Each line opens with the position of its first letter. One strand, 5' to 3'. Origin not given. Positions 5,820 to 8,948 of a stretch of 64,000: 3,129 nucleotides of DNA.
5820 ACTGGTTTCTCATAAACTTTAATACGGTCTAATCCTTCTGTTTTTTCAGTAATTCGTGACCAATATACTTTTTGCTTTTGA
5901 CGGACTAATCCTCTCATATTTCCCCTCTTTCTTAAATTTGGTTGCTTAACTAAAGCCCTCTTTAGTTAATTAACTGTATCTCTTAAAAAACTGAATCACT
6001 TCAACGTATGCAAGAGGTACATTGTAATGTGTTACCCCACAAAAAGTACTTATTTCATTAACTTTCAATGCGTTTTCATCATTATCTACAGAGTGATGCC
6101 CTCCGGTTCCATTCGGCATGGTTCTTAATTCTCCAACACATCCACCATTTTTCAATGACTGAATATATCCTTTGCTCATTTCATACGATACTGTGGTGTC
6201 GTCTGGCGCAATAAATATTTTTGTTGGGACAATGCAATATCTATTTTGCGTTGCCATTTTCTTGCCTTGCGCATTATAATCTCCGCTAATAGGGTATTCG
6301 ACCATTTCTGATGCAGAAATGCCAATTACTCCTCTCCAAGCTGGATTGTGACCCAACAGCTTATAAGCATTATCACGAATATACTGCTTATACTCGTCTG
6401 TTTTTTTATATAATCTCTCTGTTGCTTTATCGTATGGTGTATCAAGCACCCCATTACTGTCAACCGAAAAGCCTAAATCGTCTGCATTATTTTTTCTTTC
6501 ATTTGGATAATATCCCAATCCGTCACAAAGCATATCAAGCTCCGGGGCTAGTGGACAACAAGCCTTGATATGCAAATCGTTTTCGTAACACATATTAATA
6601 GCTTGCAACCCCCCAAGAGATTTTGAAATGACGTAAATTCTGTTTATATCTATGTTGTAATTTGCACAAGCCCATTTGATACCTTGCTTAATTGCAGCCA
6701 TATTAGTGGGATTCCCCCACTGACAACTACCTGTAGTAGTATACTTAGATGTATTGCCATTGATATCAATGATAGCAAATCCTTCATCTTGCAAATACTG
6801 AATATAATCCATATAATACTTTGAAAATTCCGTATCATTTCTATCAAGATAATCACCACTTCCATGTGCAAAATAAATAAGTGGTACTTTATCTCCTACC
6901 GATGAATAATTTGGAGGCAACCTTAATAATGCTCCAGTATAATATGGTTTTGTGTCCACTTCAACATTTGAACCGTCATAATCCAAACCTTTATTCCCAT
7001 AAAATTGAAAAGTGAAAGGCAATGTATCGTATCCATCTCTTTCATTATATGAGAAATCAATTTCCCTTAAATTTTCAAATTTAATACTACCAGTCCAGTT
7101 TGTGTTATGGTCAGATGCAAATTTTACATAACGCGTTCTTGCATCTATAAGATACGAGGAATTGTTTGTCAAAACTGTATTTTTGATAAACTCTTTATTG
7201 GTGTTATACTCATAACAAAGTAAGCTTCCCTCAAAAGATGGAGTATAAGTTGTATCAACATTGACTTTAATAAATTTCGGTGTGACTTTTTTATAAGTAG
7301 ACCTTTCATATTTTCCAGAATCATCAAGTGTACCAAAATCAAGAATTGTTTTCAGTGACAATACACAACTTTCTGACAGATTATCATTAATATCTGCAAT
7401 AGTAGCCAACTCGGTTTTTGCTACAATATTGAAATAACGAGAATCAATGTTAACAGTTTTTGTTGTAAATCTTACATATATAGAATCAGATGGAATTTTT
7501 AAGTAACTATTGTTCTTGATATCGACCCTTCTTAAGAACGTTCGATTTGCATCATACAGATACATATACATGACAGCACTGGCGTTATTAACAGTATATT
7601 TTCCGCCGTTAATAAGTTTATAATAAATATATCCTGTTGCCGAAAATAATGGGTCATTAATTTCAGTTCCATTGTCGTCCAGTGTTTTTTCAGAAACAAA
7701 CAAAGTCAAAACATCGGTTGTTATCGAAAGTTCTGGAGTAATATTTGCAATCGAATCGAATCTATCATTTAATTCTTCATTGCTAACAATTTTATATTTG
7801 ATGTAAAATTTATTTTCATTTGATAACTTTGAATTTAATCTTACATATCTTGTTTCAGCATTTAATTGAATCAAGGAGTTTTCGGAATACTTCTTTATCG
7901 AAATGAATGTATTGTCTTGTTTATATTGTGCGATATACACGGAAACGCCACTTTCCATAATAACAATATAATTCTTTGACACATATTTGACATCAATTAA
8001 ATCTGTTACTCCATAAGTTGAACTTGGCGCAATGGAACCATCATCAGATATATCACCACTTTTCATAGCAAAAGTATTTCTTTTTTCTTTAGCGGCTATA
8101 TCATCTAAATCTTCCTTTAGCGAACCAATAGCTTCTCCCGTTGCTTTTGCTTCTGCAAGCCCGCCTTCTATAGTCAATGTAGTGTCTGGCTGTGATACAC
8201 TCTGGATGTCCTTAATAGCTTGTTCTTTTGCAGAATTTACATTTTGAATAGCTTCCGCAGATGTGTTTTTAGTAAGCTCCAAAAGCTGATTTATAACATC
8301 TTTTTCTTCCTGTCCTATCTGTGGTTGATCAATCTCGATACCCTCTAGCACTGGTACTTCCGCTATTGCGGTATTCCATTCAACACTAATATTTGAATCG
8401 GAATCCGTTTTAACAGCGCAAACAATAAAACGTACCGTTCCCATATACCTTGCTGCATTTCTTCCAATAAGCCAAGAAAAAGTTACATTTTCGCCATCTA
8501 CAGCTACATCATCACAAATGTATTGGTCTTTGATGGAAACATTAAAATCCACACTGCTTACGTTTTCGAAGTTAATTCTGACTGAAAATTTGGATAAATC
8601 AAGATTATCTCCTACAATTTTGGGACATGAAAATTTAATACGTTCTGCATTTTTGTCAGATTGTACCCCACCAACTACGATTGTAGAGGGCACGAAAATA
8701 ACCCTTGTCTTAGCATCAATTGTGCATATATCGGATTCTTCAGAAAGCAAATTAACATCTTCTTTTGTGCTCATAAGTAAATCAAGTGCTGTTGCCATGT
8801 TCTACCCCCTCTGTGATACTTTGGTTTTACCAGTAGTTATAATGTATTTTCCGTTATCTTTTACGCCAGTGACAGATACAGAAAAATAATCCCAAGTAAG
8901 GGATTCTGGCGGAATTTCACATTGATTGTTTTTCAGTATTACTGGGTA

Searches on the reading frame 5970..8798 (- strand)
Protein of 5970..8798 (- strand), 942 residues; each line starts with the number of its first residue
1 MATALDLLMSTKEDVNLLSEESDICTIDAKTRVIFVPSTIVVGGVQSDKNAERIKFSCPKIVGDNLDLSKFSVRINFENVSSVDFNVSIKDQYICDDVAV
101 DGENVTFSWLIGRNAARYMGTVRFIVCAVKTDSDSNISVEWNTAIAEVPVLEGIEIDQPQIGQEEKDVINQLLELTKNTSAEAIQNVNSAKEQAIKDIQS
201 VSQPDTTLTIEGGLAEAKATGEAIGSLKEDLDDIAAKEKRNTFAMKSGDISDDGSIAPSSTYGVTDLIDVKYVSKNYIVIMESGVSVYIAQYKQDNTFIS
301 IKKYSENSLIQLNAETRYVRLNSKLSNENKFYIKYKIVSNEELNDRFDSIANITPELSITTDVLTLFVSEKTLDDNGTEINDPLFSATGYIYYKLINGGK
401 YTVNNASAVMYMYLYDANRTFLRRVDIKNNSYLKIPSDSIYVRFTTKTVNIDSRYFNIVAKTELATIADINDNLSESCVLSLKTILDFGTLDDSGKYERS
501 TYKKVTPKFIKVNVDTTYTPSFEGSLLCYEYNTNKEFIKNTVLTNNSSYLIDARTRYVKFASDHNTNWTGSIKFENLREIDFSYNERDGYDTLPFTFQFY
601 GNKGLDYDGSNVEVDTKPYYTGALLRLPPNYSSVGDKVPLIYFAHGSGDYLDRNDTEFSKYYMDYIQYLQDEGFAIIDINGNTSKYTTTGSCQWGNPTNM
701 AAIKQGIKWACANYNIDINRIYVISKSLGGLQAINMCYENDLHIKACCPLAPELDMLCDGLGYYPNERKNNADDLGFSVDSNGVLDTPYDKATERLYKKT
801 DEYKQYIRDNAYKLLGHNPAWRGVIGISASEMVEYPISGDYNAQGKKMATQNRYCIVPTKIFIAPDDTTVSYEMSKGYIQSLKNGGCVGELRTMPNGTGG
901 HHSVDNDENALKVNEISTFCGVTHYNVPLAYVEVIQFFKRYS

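Call 79: search_protein_families(library=pfam, proteins=[window:5970-8798:-], max_evalue=0.001)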
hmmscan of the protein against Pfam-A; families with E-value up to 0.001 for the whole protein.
window:5970-8798:- (942 aa): 1 family
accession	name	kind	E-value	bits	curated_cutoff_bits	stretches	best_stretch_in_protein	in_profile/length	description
PF20434.5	BD-FAE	-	5.7e-06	26.4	26.8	1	636-743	11-113/215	BD-FAE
